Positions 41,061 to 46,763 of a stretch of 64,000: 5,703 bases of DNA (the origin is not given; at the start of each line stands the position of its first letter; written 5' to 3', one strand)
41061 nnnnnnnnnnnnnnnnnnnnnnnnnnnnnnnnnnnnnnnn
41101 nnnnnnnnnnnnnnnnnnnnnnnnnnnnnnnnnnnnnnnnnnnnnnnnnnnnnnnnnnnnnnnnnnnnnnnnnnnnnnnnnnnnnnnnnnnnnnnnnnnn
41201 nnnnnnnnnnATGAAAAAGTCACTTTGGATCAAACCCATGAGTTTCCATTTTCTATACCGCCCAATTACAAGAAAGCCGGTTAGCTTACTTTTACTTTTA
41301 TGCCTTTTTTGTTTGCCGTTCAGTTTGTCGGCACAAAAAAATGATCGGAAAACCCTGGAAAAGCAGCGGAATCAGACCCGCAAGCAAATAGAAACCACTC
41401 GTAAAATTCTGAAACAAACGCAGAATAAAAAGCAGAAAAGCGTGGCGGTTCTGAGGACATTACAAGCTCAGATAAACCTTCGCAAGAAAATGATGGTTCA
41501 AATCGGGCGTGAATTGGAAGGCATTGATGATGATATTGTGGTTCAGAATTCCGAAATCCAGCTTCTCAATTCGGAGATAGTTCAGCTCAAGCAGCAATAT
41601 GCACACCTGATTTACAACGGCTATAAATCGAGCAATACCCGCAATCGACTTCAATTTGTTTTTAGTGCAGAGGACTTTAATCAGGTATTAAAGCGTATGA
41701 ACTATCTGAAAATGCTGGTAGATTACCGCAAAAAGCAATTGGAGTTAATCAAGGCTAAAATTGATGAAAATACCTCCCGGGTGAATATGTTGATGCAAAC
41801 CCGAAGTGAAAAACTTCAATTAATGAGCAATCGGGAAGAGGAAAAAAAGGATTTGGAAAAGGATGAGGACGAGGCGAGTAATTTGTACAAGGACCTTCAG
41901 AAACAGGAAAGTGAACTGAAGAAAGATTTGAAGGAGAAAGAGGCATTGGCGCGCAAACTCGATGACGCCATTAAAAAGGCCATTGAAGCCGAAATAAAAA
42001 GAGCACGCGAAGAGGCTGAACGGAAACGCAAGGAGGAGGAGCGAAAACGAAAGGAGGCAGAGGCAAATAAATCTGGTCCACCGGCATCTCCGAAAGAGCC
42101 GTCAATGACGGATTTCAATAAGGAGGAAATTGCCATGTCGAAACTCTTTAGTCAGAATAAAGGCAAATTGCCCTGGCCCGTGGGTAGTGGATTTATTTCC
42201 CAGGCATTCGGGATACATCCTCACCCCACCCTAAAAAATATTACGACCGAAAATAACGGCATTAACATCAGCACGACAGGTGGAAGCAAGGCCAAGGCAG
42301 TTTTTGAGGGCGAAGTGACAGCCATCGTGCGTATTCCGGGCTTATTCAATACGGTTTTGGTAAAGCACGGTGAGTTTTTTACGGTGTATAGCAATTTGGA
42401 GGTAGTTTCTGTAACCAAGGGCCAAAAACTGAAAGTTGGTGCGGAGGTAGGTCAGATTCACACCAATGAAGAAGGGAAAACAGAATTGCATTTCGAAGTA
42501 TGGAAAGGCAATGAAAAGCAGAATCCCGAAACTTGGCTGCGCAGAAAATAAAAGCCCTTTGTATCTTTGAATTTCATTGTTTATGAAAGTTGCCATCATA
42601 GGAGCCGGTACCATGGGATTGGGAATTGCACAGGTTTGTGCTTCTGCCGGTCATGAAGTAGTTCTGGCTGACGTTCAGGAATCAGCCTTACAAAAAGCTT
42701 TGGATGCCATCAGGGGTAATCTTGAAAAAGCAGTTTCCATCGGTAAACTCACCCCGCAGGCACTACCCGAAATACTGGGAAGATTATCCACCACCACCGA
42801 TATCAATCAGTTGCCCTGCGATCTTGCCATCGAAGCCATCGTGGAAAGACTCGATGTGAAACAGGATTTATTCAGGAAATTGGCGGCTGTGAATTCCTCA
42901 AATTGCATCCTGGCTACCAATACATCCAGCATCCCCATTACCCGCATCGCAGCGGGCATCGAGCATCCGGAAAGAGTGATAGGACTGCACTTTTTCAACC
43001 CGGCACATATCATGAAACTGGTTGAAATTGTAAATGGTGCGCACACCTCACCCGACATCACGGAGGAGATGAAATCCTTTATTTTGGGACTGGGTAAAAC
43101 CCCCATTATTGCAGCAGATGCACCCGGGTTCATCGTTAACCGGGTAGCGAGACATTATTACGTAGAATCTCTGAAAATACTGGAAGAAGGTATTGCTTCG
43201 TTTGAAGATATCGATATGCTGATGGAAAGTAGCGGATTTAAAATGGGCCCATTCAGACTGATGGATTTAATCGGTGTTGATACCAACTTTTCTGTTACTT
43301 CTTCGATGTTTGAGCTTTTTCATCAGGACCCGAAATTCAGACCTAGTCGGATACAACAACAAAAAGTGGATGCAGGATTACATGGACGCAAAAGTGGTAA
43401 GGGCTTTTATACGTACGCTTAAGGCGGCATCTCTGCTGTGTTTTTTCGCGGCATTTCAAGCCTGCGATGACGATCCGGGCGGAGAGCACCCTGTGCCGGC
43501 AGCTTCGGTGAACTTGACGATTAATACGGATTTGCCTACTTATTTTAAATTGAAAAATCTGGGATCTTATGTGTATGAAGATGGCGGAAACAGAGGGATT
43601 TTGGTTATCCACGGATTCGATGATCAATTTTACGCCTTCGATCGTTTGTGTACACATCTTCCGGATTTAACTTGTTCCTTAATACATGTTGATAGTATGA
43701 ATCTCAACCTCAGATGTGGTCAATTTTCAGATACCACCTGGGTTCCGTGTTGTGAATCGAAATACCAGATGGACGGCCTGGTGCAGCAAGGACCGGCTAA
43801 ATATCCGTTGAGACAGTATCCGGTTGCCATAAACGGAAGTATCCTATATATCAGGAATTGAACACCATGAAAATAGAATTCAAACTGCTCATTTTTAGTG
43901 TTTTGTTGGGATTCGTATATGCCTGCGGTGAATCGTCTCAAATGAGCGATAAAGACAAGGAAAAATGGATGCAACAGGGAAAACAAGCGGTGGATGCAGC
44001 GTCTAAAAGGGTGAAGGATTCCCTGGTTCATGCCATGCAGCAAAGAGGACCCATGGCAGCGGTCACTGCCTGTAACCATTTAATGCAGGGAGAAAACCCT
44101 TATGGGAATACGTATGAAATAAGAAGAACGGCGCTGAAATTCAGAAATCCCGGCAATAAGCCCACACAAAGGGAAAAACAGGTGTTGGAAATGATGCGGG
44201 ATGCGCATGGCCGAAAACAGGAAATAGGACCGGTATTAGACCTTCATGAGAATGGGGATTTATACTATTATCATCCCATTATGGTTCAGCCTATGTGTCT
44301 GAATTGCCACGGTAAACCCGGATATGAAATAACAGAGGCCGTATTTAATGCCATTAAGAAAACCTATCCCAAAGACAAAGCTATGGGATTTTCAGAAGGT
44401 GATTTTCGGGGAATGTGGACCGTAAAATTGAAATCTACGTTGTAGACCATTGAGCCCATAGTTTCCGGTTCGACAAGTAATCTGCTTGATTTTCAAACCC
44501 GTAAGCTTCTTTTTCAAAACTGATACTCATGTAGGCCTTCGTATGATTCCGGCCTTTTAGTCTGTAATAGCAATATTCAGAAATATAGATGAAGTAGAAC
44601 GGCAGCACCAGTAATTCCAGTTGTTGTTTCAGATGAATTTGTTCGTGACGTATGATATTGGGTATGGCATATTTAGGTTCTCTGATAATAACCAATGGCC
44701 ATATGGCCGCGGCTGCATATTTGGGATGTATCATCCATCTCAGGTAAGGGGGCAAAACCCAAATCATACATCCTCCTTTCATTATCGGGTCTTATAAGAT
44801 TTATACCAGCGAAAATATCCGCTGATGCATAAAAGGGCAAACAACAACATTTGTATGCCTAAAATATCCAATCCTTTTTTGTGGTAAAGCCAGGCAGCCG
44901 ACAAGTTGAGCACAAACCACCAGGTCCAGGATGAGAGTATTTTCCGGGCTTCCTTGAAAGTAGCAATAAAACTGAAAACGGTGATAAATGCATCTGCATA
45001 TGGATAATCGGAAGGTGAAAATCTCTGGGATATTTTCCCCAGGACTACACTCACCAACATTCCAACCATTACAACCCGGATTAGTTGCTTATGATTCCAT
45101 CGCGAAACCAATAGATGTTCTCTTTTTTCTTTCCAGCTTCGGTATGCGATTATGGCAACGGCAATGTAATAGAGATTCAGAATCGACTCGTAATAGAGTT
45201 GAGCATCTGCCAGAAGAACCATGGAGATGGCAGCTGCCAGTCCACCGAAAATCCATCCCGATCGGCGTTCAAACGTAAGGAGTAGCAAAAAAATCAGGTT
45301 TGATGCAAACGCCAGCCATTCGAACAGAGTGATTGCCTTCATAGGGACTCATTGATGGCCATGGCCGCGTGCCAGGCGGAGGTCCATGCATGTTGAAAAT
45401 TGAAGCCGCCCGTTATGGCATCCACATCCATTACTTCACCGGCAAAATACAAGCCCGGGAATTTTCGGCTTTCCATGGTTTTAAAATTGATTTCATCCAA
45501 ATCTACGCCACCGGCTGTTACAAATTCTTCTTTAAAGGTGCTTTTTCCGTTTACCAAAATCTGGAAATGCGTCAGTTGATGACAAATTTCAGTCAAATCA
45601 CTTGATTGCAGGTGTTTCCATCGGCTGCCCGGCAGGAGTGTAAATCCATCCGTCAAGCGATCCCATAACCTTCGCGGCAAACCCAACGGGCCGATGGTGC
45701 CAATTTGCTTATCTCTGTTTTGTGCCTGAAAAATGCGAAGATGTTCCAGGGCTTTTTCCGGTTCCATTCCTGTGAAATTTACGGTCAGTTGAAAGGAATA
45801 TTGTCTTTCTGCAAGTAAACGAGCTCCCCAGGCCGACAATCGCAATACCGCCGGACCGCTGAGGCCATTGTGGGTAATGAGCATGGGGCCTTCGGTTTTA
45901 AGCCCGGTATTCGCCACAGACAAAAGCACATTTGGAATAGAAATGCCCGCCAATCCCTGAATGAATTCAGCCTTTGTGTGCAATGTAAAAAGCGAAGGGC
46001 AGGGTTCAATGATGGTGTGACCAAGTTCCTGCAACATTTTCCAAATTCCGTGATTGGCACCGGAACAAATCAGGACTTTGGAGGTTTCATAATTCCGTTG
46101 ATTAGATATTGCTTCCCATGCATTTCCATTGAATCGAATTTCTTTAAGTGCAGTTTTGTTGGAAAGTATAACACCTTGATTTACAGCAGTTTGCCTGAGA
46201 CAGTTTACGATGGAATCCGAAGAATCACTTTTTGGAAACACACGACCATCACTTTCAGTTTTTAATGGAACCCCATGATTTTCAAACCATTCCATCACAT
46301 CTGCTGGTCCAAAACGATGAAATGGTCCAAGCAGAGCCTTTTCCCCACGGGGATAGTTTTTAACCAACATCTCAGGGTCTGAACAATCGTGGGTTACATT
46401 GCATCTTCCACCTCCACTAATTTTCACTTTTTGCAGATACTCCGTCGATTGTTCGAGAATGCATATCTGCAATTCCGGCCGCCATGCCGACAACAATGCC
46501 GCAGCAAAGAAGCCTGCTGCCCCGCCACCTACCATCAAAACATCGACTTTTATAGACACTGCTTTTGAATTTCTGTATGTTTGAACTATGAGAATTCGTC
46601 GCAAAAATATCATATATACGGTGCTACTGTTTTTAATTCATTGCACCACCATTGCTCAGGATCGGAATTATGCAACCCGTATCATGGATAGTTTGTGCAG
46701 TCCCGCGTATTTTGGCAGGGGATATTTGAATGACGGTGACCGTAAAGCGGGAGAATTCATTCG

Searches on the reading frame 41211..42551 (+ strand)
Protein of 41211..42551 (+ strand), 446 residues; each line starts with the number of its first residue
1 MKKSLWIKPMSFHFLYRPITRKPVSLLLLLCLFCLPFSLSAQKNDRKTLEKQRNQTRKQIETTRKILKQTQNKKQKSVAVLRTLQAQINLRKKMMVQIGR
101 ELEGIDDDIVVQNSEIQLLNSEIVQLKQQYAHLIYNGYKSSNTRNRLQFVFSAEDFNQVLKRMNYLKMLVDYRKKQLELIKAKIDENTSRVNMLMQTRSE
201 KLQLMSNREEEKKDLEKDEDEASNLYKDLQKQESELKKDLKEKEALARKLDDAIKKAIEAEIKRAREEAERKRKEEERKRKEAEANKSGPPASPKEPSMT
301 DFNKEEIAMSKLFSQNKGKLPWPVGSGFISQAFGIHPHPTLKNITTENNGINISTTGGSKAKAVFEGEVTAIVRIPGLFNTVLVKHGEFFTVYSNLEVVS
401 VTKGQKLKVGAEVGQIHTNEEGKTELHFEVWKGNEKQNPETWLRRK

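Call 74: search_protein_families(library=pfam, proteins=[window:41211-42551:+], max_evalue=0.00001)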
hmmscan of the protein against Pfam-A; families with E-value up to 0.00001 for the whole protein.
window:41211-42551:+ (446 aa): 1 family
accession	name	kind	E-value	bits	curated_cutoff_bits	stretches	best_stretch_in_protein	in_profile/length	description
PF01551.29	Peptidase_M23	-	8.5e-15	55.2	28.7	1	347-439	2-96/96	Peptidase family M23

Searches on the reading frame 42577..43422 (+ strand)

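Call 74: search_protein_families(library=pfam, proteins=[window:42577-43422:+], max_evalue=0.00001)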
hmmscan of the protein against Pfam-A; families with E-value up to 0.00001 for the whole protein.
window:42577-43422:+ (281 aa): 3 families
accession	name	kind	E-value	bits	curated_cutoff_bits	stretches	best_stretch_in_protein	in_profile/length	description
PF02737.24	3HCDH_N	-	2.3e-63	213.8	22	1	4-181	1-179/180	3-hydroxyacyl-CoA dehydrogenase, NAD binding domain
PF00725.27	3HCDH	-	1.4e-29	102.9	22.1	1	184-280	1-97/97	3-hydroxyacyl-CoA dehydrogenase, C-terminal domain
PF03446.21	NAD_binding_2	-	7.6e-06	26.5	21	0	4-45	1-42/161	NAD binding domain of 6-phosphogluconate dehydrogenase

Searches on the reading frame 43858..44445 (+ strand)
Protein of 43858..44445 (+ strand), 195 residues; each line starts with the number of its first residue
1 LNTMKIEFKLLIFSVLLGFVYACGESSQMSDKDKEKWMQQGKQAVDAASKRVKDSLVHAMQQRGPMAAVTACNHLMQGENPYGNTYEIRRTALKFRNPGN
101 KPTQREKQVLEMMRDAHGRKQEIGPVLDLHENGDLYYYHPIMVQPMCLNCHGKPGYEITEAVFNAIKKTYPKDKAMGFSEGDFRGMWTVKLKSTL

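Call 74: search_protein_families(library=pfam, proteins=[window:43858-44445:+], max_evalue=0.00001)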
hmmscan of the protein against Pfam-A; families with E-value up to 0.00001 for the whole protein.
window:43858-44445:+ (195 aa): 1 family
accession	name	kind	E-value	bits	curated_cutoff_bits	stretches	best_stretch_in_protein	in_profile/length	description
PF11845.13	Tll0287-like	-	7.4e-22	78.8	24.1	1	48-190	26-142/144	Tll0287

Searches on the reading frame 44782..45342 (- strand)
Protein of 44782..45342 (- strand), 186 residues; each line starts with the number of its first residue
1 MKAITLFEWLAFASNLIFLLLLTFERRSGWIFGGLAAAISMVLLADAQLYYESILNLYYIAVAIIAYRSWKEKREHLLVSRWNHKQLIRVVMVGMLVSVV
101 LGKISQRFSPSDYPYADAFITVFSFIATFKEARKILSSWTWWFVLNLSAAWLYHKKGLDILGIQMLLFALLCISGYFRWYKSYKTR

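Call 74: search_protein_families(library=pfam, proteins=[window:44782-45342:-], max_evalue=0.00001)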
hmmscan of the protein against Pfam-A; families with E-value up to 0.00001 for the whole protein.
window:44782-45342:- (186 aa): 1 family
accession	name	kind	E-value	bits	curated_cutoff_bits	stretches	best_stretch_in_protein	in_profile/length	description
PF04973.17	NMN_transporter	-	1.5e-36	126.4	27.3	1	6-181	2-175/175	Nicotinamide mononucleotide transporter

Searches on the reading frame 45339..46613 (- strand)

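Call 75: search_protein_families(library=pfam, proteins=[window:45339-46613:-], max_evalue=0.00001)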
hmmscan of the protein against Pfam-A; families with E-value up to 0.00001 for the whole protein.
window:45339-46613:- (424 aa): 3 families
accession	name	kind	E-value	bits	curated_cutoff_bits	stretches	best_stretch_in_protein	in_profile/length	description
PF03486.20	HI0933_like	-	5.3e-67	226.3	50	1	24-418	2-243/244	HI0933-like protein Rossmann domain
PF22780.1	HI0933_like_1st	-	7.4e-31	107.6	27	1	206-365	2-165/165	HI0933-like protein barrel and H2TH domain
PF00890.30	FAD_binding_2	-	5.5e-06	26.3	20.4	0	24-124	1-108/414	FAD binding domain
